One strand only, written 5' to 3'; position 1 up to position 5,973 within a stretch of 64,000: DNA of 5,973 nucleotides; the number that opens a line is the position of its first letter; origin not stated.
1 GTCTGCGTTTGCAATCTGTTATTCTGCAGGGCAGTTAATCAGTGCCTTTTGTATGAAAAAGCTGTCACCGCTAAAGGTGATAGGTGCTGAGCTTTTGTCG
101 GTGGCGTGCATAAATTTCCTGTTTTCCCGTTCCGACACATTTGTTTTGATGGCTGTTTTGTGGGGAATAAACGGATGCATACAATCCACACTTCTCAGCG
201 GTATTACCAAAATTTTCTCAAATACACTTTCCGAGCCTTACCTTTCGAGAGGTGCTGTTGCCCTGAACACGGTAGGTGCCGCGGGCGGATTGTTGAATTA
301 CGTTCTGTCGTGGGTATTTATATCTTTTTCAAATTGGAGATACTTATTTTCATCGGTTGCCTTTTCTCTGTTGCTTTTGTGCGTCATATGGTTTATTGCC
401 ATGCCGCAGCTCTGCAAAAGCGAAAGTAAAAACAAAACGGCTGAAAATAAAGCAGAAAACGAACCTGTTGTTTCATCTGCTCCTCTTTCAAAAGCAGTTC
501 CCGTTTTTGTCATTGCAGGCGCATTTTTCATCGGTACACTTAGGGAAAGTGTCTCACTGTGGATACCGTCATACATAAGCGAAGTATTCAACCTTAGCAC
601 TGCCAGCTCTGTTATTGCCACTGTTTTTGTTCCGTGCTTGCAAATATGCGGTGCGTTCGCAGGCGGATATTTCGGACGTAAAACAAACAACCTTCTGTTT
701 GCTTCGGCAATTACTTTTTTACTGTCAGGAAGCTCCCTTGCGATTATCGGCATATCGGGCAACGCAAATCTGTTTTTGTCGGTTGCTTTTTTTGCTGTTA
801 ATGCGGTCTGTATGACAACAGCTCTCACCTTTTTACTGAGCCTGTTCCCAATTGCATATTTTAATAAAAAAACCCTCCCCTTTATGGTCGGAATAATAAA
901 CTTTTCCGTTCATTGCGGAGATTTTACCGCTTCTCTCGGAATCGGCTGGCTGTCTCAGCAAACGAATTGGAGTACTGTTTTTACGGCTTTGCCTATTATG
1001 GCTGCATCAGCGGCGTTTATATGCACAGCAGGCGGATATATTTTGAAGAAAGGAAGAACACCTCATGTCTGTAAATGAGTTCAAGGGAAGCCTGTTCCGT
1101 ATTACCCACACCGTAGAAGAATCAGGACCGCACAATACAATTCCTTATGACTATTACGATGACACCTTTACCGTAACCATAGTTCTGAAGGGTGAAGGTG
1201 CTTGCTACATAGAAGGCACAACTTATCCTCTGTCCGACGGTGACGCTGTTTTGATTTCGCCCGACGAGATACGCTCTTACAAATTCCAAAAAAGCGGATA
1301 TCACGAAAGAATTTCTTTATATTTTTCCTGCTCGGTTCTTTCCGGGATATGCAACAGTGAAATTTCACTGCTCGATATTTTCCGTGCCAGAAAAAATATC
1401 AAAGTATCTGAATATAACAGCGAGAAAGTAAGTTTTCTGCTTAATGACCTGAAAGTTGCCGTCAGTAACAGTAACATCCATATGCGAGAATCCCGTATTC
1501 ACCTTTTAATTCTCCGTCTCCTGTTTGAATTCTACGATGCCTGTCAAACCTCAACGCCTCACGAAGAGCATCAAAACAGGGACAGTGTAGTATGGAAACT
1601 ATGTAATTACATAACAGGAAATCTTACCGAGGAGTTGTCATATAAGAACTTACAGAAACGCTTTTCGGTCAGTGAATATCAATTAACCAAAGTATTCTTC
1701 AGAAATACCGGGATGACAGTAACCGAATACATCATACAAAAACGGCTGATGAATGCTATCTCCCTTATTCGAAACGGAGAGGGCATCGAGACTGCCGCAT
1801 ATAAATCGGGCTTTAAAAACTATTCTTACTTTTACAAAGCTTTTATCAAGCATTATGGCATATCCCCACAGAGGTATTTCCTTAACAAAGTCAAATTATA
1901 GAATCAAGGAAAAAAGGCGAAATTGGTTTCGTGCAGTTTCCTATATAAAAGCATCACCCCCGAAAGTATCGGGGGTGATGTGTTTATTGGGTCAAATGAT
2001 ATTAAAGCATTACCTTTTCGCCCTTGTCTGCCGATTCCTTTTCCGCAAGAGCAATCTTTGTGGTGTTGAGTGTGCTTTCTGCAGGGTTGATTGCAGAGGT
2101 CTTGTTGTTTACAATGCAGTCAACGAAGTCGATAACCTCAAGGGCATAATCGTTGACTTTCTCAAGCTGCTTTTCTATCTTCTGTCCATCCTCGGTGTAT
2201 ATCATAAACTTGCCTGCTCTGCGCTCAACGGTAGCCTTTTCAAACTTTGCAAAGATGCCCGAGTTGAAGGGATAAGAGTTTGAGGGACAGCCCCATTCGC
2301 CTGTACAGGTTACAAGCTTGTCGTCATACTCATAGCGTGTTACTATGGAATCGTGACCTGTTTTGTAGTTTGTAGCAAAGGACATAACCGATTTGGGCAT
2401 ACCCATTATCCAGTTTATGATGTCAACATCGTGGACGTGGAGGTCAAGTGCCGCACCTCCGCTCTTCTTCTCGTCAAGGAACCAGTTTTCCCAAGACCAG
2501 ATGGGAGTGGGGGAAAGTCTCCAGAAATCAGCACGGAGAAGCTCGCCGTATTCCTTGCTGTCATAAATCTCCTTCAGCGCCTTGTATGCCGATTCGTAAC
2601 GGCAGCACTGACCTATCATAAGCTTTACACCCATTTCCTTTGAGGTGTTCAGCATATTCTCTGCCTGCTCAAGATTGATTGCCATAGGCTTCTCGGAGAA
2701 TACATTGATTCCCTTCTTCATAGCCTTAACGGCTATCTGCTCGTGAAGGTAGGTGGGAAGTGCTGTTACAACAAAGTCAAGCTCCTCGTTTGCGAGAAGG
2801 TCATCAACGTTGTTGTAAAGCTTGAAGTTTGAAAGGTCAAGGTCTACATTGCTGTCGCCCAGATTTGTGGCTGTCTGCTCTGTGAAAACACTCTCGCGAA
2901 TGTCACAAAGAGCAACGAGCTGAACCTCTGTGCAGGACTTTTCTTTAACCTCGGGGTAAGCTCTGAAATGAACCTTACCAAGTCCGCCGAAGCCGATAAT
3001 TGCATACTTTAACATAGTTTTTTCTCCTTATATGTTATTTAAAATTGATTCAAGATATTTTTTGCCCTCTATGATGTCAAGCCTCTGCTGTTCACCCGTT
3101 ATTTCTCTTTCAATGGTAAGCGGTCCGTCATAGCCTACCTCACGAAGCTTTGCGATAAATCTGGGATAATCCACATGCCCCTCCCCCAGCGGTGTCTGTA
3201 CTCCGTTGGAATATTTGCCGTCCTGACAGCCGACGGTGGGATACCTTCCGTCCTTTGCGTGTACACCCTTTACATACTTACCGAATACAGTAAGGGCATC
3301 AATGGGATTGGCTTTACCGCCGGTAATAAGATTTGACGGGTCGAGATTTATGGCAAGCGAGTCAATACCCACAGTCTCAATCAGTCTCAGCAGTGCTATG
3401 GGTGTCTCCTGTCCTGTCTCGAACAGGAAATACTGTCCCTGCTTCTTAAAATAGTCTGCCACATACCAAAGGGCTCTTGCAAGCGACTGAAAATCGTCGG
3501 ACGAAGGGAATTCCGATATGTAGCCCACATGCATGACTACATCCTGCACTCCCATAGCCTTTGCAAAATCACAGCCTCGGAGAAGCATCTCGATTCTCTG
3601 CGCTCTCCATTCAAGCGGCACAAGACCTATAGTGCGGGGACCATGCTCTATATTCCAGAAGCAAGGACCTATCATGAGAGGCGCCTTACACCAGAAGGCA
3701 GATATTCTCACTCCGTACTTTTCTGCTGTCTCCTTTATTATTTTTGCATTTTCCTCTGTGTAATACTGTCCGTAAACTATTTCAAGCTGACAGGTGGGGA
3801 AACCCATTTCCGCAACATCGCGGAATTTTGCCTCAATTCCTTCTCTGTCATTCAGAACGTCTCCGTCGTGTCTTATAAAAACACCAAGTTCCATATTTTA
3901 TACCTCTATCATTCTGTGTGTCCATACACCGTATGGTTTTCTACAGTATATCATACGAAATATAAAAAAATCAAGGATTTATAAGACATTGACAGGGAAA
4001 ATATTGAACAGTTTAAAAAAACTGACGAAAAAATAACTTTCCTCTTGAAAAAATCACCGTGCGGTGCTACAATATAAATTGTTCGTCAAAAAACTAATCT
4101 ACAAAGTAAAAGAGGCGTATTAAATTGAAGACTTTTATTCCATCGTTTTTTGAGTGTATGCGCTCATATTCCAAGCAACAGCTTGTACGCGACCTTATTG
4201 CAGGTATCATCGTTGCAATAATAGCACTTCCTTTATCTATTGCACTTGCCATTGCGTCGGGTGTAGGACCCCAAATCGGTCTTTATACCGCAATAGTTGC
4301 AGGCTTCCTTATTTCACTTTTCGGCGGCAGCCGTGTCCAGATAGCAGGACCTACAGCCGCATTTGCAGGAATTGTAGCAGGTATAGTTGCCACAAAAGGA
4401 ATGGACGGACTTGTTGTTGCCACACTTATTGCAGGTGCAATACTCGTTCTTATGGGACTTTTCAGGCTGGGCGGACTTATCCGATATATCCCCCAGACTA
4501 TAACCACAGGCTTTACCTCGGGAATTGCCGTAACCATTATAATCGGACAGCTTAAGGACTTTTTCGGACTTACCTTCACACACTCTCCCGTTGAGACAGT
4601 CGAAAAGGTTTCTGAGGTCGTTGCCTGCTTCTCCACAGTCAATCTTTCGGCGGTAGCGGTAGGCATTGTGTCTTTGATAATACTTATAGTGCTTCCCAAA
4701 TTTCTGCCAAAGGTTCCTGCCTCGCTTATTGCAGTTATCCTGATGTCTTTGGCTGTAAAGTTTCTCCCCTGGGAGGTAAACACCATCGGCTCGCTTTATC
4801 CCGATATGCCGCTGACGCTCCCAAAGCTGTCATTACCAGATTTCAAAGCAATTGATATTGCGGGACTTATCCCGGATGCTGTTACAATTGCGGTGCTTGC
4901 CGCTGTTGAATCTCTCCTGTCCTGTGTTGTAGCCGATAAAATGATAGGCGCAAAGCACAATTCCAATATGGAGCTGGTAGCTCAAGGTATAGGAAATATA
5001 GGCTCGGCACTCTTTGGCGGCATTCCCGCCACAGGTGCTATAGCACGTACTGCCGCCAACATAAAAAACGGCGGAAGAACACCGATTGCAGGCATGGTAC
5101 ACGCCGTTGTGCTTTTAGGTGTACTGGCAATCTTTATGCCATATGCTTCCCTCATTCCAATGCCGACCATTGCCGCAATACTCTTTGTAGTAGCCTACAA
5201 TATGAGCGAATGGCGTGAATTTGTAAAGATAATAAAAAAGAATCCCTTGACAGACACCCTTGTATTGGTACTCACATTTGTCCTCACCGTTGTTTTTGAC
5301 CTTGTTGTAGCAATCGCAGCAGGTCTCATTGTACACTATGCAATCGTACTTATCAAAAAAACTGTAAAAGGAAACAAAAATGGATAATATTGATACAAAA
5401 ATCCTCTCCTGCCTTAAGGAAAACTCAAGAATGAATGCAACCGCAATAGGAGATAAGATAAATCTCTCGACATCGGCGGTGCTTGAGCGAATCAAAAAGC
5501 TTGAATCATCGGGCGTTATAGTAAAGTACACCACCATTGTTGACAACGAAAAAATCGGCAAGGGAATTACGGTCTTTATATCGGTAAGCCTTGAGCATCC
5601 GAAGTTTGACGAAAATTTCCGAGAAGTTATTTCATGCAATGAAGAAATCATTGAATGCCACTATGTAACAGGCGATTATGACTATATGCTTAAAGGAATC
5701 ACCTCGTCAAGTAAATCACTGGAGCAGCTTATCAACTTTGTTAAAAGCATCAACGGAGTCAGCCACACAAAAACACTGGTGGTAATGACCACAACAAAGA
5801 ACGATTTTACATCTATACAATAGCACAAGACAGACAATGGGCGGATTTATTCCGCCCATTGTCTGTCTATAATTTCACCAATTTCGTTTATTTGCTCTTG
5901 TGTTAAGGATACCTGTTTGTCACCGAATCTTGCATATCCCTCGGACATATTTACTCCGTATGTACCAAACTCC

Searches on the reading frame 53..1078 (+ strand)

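Call 71: search_protein_families(library=pfam, proteins=[window:53-1078:+], max_evalue=0.00001)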
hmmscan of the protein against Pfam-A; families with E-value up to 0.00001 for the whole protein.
window:53-1078:+ (341 aa): 1 family
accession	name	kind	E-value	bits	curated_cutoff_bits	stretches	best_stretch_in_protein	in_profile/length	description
PF07690.21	MFS_1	-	3.5e-19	69.4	33.4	1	14-266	71-324/347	Major Facilitator Superfamily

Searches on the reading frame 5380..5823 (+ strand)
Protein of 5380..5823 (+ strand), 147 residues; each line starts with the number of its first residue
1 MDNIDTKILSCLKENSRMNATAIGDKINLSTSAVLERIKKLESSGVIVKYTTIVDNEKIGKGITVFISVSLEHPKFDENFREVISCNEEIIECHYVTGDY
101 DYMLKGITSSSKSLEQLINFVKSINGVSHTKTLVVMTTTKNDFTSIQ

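Call 71: search_protein_families(library=pfam, proteins=[window:5380-5823:+], max_evalue=0.00001)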
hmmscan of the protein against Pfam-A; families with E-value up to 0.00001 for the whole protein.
window:5380-5823:+ (147 aa): 5 families
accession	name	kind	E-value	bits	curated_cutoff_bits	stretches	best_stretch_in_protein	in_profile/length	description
PF01037.27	AsnC_trans_reg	-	4.9e-16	58.8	25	1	68-137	2-72/73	Lrp/AsnC ligand binding domain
PF13412.12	HTH_24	-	8.1e-15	54.6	21.9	1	1-47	1-47/48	Winged helix-turn-helix DNA-binding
PF13404.12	HTH_AsnC-type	-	2.5e-14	53.2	27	1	1-42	1-42/42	AsnC-type helix-turn-helix domain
PF01047.28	MarR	-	6.2e-07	29.7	24.6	1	7-50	7-50/59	MarR family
PF08279.18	HTH_11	-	5.9e-06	26.5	25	1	7-48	4-46/55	HTH domain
